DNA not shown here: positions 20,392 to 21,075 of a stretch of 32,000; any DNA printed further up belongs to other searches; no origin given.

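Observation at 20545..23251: Two diverged members of one unrecognised toxin-tip family, each with a co-diverged membrane-anchored immunity partner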

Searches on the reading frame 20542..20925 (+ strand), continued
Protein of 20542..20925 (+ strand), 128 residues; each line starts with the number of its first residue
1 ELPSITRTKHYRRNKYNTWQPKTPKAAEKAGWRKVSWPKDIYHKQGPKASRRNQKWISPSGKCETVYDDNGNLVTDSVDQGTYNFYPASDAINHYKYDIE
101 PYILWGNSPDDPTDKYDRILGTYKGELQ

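Call 50: fold_search(model_id=the predicted structure, library=viral)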
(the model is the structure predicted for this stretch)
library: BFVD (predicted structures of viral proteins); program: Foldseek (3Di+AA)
matches with E <= 10: 598; with E <= 0.001: 0
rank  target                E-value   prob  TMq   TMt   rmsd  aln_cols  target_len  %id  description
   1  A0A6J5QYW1            2.6e-01  0.15  0.25  0.39   6.0        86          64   14  Uncharacterized protein [uncultured Caudovirales phage]
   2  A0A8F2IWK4            5.6e-01  0.20  0.22  0.28  10.1        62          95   21  Uncharacterized protein [Streptomyces phage TunaTartare]
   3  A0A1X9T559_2          6.3e-01  0.10  0.15  0.03   7.2        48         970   23  Poxvirus B22R protein C-terminal domain-containing protein [Ranid herpesvirus 3]
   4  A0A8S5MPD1            6.8e-01  0.23  0.20  0.38   5.0        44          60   18  Uncharacterized protein [Siphoviridae sp. ctsIQ24]
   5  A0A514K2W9            7.2e-01  0.20  0.24  0.46   5.1        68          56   15  Uncharacterized protein [Nitrosopumilus spindle-shaped virus]
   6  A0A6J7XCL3            7.2e-01  0.15  0.20  0.24   6.6        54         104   18  Uncharacterized protein [uncultured Caudovirales phage]
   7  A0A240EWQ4            7.7e-01  0.20  0.23  0.28   5.8        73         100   11  (no name in the UniProt tables at hand)
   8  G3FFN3                8.7e-01  0.03  0.12  0.21   7.8        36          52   19  Uncharacterized protein [Vibrio phage phiVC8]
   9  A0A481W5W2            9.9e-01  0.07  0.19  0.26  10.5        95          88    9  Uncharacterized protein [Pseudomonas phage Psa21]
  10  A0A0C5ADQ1            1.1e+00  0.07  0.22  0.20  12.7        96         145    8  Uncharacterized protein [Mycobacterium phage Kratio]
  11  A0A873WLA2            1.1e+00  0.03  0.13  0.06   5.5        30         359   27  Putative base plate lysozyme [Synechococcus phage S-H9-2]
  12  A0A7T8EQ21            1.2e+00  0.25  0.21  0.02   1.5        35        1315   17  Uncharacterized protein [Erwinia phage pEa_SNUABM_5]
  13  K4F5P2                1.2e+00  0.03  0.13  0.15   9.4        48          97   21  Uncharacterized protein [Cronobacter phage vB_CsaM_GAP32]
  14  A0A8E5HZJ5            1.2e+00  0.02  0.13  0.20   9.1        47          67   23  (no name in the UniProt tables at hand)
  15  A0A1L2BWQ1            1.2e+00  0.02  0.11  0.05  11.5        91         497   12  Uncharacterized protein [Nodularia phage vB_NpeS-2AV2]
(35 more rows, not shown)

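Call 51: search_protein_families(library=pfam, alignment_id=A4, max_evalue=10)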
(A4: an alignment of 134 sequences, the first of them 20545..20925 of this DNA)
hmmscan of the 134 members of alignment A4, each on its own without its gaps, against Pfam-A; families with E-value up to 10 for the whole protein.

A. member 1, window:20545-20925:+ (127 aa): 0 families

B. families by the number of members that match (of 134 scanned): 160 families (the first 25 are shown)
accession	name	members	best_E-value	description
PF05593.20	RHS_repeat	15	4.3e-27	RHS Repeat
PF03527.20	RHS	12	6.8e-13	RHS protein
PF25023.1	TEN_YD-shell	11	4.3e-15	Teneurin YD-shell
PF23847.1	DUF7211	11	7.9e-12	Family of unknown function (DUF7211)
PF17780.6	OCRE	6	0.0021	OCRE domain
PF20737.2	Glyco_hydro127C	6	0.025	Glycoside hydrolase family 127 C-terminal domain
PF06160.17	EzrA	2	0.00015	Septation ring formation regulator, EzrA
PF15232.11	DUF4585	2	0.0026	Domain of unknown function (DUF4585)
PF00962.28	A_deaminase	2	0.02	Adenosine deaminase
PF15456.11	Uds1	2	0.027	Up-regulated During Septation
PF03782.22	AMOP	2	0.049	AMOP domain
PF09151.16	DUF1936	2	0.049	Domain of unknown function (DUF1936)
PF02601.20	Exonuc_VII_L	2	0.054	Exonuclease VII, large subunit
PF04830.18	DUF637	2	0.056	Possible hemagglutinin (DUF637)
PF13473.12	Cupredoxin_1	2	0.071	Cupredoxin-like domain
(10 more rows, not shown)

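Call 56: find_related_loci(query=A2, collection=genome_contigs, flank=4000)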
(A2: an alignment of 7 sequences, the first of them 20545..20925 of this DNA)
Query A2 (127 aa) in genome_contigs; peptide patterns used: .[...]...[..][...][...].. (x = any residue, [..] = any of these).
55 stretches matched a pattern; 41 encode a relative of the query (tblastn E <= 1e-3); 41 distinct loci.
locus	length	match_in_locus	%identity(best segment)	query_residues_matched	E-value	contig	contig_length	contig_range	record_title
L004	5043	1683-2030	42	9-125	5e-26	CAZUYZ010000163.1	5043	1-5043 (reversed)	MAG TPA_asm: uncultured Puniceicoccaceae bacterium isolate binchicken_co372_161 genome assembly, contig: k141_4158837, w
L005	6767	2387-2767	44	1-120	3e-24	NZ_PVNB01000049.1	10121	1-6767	Orenia metallireducens strain MSL40 Ga0139028_149, whole genome shotgun sequence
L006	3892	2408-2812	42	1-126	9e-24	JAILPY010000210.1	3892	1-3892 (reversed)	MAG: Treponema sp. isolate RUI344 k141_7722760_flag=0_multi=12.2717_len=3892, whole genome shotgun sequence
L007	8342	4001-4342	39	9-127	2e-22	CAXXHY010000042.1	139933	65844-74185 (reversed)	MAG: Desulfovibrionaceae bacterium isolate 0e13dead-c97d-465e-96e4-3b16588dd403 genome assembly, contig: contig_42, whol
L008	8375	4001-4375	38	6-124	1e-20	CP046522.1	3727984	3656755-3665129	Clostridium bovifaecis strain BXX chromosome, complete genome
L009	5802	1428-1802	38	6-124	2e-20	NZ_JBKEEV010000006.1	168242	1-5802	MAG: Clostridium sp. isolate UW_FK_CLOS1_1 LacMBR1_d7_pb51, whole genome shotgun sequence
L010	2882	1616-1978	37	6-124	1e-20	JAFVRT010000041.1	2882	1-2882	MAG: Lentisphaeria bacterium isolate RGIG5335 Sheep_Colon-3__c113592, whole genome shotgun sequence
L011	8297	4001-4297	46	33-126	8e-20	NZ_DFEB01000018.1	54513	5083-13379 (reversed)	MAG: Treponema sp. UBA3813 UBA3813_contig_3757, whole genome shotgun sequence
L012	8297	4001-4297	39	30-122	3e-19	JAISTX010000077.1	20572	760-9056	MAG: Eubacteriales Family XIII. Incertae Sedis bacterium isolate Md513_bin44 k119_2180250, whole genome shotgun sequence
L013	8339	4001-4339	35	9-123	8e-18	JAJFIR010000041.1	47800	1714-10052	MAG: Emcibacteraceae bacterium isolate OFTM144 OFTM144_40, whole genome shotgun sequence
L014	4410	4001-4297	38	20-120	1e-16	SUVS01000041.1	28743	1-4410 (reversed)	MAG: Lentisphaerae bacterium isolate SIG78 NODE_8752_length_28743_cov_2.263803, whole genome shotgun sequence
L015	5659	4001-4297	37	20-120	1e-15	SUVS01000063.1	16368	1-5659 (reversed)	MAG: Lentisphaerae bacterium isolate SIG78 NODE_17871_length_16368_cov_2.462102, whole genome shotgun sequence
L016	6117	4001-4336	37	5-107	6e-15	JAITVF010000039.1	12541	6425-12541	MAG: Oscillospiraceae bacterium isolate TD116_bin26 k119_1821497, whole genome shotgun sequence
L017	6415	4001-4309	39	20-124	2e-15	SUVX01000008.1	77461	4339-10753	MAG: Lentisphaerae bacterium isolate SIG83 NODE_1605_length_77461_cov_2.839980, whole genome shotgun sequence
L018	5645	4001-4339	35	9-111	2e-14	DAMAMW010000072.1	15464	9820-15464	MAG TPA_asm: Lachnospiraceae bacterium isolate CTOTU48295 NODE_225_length_15464_cov_9.429295, whole genome shotgun seque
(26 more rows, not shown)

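Call 60: find_encoding_contigs(protein=P0009, flank=6000, max_places=3)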
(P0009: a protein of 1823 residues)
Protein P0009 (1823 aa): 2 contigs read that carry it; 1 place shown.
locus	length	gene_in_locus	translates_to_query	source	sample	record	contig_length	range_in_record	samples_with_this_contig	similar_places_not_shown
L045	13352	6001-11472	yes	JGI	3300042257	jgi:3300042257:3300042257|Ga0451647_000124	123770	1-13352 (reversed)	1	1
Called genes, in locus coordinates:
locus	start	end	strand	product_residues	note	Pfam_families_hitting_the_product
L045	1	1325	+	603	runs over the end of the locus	PF01136:Peptidase_U32, PF12392:DUF3656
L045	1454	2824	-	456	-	PF01266:DAO (faint), PF07992:Pyr_redox_2, PF00070:Pyr_redox, PF02852:Pyr_redox_dim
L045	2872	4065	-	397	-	PF00871:Acetate_kinase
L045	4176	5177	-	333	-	PF01515:PTA_PTB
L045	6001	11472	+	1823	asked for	PF20148:DUF6531 (faint), PF05593:RHS_repeat (weak), PF25023:TEN_YD-shell (weak), PF05593:RHS_repeat (weak)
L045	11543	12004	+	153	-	-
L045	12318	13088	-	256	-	-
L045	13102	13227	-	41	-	-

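Call 72: list_cluster_members(proteins=[P0008, P0010, P0014, P0018, P0020, P0021, P0033, P0038, P0041, P0047])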
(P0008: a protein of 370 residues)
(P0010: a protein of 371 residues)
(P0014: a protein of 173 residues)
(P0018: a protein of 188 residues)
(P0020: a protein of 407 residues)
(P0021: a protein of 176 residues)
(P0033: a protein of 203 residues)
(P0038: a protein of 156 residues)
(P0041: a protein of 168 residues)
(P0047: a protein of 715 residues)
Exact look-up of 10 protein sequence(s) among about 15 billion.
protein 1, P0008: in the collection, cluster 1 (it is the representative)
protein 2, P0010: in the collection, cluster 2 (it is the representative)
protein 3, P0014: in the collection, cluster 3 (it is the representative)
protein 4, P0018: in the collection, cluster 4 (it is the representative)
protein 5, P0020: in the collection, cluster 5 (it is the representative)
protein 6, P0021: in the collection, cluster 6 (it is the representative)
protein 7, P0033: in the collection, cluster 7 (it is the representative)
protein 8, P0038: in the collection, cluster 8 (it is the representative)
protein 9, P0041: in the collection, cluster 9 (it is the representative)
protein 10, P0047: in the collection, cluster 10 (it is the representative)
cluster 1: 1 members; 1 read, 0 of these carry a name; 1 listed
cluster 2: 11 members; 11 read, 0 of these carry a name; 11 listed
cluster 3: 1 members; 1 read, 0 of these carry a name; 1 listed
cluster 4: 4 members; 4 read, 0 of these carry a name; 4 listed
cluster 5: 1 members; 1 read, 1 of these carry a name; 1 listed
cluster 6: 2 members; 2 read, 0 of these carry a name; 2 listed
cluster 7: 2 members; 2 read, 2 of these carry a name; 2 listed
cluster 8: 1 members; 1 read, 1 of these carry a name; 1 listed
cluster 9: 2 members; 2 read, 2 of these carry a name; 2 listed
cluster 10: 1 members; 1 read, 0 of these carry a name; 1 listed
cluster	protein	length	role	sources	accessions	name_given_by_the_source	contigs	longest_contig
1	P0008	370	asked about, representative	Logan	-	-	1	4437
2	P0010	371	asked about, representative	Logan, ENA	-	-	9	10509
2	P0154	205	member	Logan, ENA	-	-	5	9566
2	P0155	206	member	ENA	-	-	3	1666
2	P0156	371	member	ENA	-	-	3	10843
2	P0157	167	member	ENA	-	-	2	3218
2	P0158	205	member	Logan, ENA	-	-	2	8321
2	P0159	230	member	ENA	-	-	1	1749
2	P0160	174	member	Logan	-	-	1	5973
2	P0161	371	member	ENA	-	-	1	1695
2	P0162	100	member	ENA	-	-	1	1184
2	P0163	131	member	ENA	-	-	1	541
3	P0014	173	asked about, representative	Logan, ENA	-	-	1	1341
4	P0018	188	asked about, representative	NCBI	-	-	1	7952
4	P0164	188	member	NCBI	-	-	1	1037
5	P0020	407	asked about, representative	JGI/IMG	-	RHS repeat-associated protein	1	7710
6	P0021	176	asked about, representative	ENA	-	-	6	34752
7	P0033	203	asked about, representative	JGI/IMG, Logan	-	hypothetical protein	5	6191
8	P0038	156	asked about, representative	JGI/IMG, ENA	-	hypothetical protein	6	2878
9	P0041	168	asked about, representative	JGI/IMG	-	hypothetical protein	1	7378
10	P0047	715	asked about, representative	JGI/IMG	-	-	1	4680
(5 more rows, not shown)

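Call 76: search_protein_families(library=phrogs, max_evalue=0.01, proteins=[window:20545-20925:+, P0008])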
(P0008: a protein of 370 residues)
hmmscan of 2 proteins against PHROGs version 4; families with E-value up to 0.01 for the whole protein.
window:20545-20925:+ (127 aa): 0 families

P0008 (370 aa): 14 families
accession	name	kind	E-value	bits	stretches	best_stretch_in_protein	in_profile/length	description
phrog_32444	-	unknown function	4.6e-11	44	1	8-50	5-47/220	-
phrog_7502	-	unknown function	9.3e-09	36.3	1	9-71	7-69/298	-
phrog_7021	-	unknown function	4.6e-07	30.4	1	6-87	188-243/330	-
phrog_11022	-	unknown function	6.1e-07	30.8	1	7-61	41-91/227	-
phrog_38171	-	unknown function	5.4e-06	27.2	1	9-46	7-42/227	-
phrog_14126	-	unknown function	1.1e-05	25.5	1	8-41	29-67/447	-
phrog_24711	-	unknown function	1.2e-05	25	1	11-45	341-375/532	-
phrog_14710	-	unknown function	2.5e-05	25.3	1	8-31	5-28/193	-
phrog_6291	-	unknown function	0.00027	22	1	8-27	5-24/177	-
phrog_35934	-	head and packaging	0.00027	21.2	1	8-28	10-30/331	virion structural protein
phrog_34327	-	unknown function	0.00029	21.7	1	9-41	13-44/167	-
phrog_23622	-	unknown function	0.0012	20.2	0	228-286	30-85/129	-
phrog_17496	-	unknown function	0.002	19.9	1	11-29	5-23/117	-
phrog_18721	-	unknown function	0.0086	17.3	0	9-67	7-64/146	-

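Call 77: search_dna_similar(query=window:20545-20925:+, collection=plasmids, mode=protein, max_evalue=0.001, max_rows=15)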
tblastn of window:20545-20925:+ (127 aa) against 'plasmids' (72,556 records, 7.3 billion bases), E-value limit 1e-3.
Records with a match: 30; places in all: 33; records where one place covers at least 80% of the query: 1.
Best place of each record, by identity: <60% 30.
By first word of the organism name: Moraxella 25; Psychrobacter 4; Ralstonia 1.
By predicted mobility (MOB-suite, as given by PLSDB): mobilizable 25; non-mobilizable 5.
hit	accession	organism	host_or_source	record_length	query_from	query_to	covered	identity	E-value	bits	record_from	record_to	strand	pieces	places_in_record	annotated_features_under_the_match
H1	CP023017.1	Ralstonia solanacearum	Solanum tuberosum,single cell,Potato ...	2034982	9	120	87%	36.0%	7e-7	76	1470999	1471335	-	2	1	none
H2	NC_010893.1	Moraxella bovis Epp63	-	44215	52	126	59%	36.5%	1e-7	56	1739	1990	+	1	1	hypothetical protein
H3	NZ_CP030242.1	Moraxella bovis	Bos taurus,strain,ocular secretion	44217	52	126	59%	36.5%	1e-7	56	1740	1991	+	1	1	hypothetical protein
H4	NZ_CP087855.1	Moraxella bovis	Bovine,bacteria culture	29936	52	126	59%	36.5%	2e-7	55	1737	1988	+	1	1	hypothetical protein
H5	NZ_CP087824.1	Moraxella bovis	Bovine,bacteria culture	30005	52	126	59%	36.5%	2e-7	55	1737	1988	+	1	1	hypothetical protein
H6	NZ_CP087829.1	Moraxella bovis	Bovine,bacteria culture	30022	52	126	59%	36.5%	2e-7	55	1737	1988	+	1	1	hypothetical protein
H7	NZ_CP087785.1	Moraxella bovis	Bovine,bacteria culture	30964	52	126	59%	36.5%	2e-7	55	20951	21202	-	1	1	hypothetical protein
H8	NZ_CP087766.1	Moraxella bovis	Bovine,bacteria culture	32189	52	126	59%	36.5%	2e-7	55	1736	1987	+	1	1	hypothetical protein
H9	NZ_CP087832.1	Moraxella bovis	Bovine,bacteria culture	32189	52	126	59%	36.5%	2e-7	55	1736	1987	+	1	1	hypothetical protein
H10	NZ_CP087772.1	Moraxella bovis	Bovine,bacteria culture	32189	52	126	59%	36.5%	2e-7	55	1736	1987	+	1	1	hypothetical protein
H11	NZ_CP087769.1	Moraxella bovis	Bovine,bacteria culture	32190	52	126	59%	36.5%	2e-7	55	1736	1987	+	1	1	hypothetical protein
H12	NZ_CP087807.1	Moraxella bovis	Bovine,bacteria culture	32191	52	126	59%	36.5%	2e-7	55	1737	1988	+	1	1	hypothetical protein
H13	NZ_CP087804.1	Moraxella bovis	Bovine,bacteria culture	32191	52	126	59%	36.5%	2e-7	55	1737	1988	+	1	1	hypothetical protein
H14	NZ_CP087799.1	Moraxella bovis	Bovine,bacteria culture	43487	52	126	59%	36.5%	2e-7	55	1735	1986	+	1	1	hypothetical protein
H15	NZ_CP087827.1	Moraxella bovis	Bovine,bacteria culture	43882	52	126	59%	36.5%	2e-7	55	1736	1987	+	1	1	hypothetical protein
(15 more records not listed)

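Call 78: get_annotated_region(hit=H1, flank=6000)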
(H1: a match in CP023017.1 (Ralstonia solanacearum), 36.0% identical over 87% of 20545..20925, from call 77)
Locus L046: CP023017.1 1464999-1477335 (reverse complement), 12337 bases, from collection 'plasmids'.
description: Ralstonia solanacearum strain SL3022 plasmid unnamed, complete sequence
organism: Ralstonia solanacearum (NCBI taxid 305)
taxonomy: Bacteria; Pseudomonadota; Betaproteobacteria; Burkholderiales; Burkholderiaceae; Ralstonia; Ralstonia solanacearum
host: -; source: Solanum tuberosum,single cell,Potato bacterial wilt; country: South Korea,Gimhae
typing (MOB-suite, as given by PLSDB): non-mobilizable
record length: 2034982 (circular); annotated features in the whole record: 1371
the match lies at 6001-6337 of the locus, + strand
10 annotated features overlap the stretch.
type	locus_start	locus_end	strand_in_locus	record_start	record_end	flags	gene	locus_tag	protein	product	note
CDS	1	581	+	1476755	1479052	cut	-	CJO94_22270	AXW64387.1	type IV secretion protein Rhs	-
CDS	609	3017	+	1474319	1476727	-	-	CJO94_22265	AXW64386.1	type IV secretion protein Rhs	-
CDS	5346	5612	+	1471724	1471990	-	-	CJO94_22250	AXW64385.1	hypothetical protein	-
CDS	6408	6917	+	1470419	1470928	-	-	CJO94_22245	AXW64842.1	hypothetical protein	-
CDS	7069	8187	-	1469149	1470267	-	-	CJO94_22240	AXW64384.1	type III effector protein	-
CDS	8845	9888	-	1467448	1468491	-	-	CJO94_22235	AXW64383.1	hypothetical protein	-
CDS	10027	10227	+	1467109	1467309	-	-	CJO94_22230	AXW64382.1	hypothetical protein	-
CDS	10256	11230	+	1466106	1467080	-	-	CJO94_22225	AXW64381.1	LLM class flavin-dependent oxidoreductase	-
CDS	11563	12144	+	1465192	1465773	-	-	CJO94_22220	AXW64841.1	hypothetical protein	-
CDS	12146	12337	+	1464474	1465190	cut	-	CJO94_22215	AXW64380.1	isopentenyl transferase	-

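Call 79: get_annotated_region(hit=H2, flank=4000)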
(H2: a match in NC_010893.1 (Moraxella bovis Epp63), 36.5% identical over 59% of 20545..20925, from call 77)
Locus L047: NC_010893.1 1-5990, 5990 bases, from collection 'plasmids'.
description: Moraxella bovis Epp63 plasmid pMBO-1, complete sequence
organism: Moraxella bovis Epp63 (NCBI taxid 387425)
taxonomy: Bacteria; Pseudomonadota; Gammaproteobacteria; Moraxellales; Moraxellaceae; Moraxella; Moraxella bovis; Moraxella bovis Epp63
host: -; source: -; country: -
typing (MOB-suite, as given by PLSDB): mobilizable; replicon rep_cluster_618; relaxase MOBP
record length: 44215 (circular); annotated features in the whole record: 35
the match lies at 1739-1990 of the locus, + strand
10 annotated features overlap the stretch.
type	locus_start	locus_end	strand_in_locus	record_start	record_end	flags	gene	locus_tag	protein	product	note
CDS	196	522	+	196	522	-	-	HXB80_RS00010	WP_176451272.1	hypothetical protein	-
CDS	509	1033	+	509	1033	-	-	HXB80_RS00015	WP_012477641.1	hypothetical protein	-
CDS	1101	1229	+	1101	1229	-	-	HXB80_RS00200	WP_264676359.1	hypothetical protein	-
CDS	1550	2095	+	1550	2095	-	-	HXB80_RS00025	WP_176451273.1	hypothetical protein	-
CDS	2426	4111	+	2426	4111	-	-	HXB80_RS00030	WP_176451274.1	VENN motif pre-toxin domain-containing protein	-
CDS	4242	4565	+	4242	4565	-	-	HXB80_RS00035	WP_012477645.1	hypothetical protein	-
CDS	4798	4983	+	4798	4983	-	-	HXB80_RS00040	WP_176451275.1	hypothetical protein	-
CDS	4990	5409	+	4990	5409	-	-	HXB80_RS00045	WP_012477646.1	hypothetical protein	-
CDS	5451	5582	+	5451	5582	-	-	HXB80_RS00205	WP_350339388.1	hypothetical protein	-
CDS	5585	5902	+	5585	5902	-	-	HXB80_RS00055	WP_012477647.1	hypothetical protein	-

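Call 83: search_protein_families(library=pfam, max_evalue=1, proteins=[P0008, P0047, P0037, P0029, P0010, L046:6372-6917:+, L047:1532-2095:+])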
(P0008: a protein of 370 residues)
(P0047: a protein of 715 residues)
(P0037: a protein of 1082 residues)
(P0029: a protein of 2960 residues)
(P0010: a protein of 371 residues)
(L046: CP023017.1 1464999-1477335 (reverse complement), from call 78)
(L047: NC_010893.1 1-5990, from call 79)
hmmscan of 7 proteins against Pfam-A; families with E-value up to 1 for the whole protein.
P0008 (370 aa): 2 families
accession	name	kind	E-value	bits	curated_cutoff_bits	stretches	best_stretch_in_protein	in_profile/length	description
PF23847.1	DUF7211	-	7.9e-12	44.8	27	1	9-27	6-24/25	Family of unknown function (DUF7211)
PF13473.12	Cupredoxin_1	-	0.2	12.1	27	1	266-306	54-93/104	Cupredoxin-like domain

P0047 (715 aa): 10 families
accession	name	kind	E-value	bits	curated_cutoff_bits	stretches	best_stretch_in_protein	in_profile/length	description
PF00561.26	Abhydrolase_1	-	2.6e-05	24.5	25.8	1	426-484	51-115/245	alpha/beta hydrolase fold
PF01764.32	Lipase_3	-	0.0021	18.4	22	1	428-458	47-77/140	Lipase (class 3)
PF12146.15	Hydrolase_4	-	0.01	15.6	27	1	424-475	56-107/239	Serine aminopeptidase, S33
PF12697.13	Abhydrolase_6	-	0.012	16.7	26.3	1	410-467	43-85/217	Alpha/beta hydrolase family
PF07819.20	PGAP1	-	0.033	14.4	24.3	1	429-485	75-136/233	PGAP1-like alpha/beta domain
PF09602.15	PhaP_Bmeg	-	0.057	13.8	28.3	1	224-297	24-100/168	Polyhydroxyalkanoic acid inclusion protein (PhaP_Bmeg)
PF04691.17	ApoC-I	-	0.073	13.4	28.3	0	198-222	7-31/61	Apolipoprotein C-I (ApoC-1)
PF05990.18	DUF900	-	0.095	12.6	20.5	1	385-463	45-113/232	Alpha/beta hydrolase of unknown function (DUF900)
PF01442.23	Apolipoprotein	-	0.39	10.8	90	0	180-281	78-180/190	Apolipoprotein A1/A4/E domain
PF07464.16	ApoLp-III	-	0.56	10.8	36.3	0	161-281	26-142/146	Apolipophorin-III precursor (apoLp-III)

P0037 (1082 aa): 1 family
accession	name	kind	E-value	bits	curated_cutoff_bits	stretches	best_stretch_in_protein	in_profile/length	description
PF13699.11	eCIS_core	-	1.3e-14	54.5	22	1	86-160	2-76/79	eCIS core domain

P0029 (2960 aa): 4 families
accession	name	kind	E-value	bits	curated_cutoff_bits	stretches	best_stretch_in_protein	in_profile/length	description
PF13699.11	eCIS_core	-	1.5e-40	137.7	22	2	167-240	2-78/79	eCIS core domain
PF14021.12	TNT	-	6.2e-26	91.1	27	1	2864-2957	2-86/88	Tuberculosis necrotizing toxin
PF14412.12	AHH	-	3.6e-05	24.2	22.3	1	2678-2773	16-110/111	A nuclease family of the HNH/ENDO VII superfamily with conserved AHH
PF01442.23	Apolipoprotein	-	0.00073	19.7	90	2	1808-2008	4-166/190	Apolipoprotein A1/A4/E domain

P0010 (371 aa): 2 families
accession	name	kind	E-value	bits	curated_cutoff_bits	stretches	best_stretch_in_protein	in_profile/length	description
PF11943.13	DUF3460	-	0.015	16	25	1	131-158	30-57/58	Protein of unknown function (DUF3460)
PF04607.23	RelA_SpoT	-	0.53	11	27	1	212-251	36-75/113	Region found in RelA / SpoT proteins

L046:6372-6917:+ (181 aa): 0 families

L047:1532-2095:+ (187 aa): 3 families
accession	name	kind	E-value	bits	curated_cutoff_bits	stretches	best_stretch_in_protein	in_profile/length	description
PF15640.11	Tox-MPTase4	-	0.00022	21.6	25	1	52-147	10-105/132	Metallopeptidase toxin 4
PF18793.7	nos_propeller_2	-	0.0019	19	29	1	63-97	10-44/70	Nitrous oxide reductase propeller repeat 2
PF00531.28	Death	-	0.15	12.7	22.6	1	12-41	26-54/86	Death domain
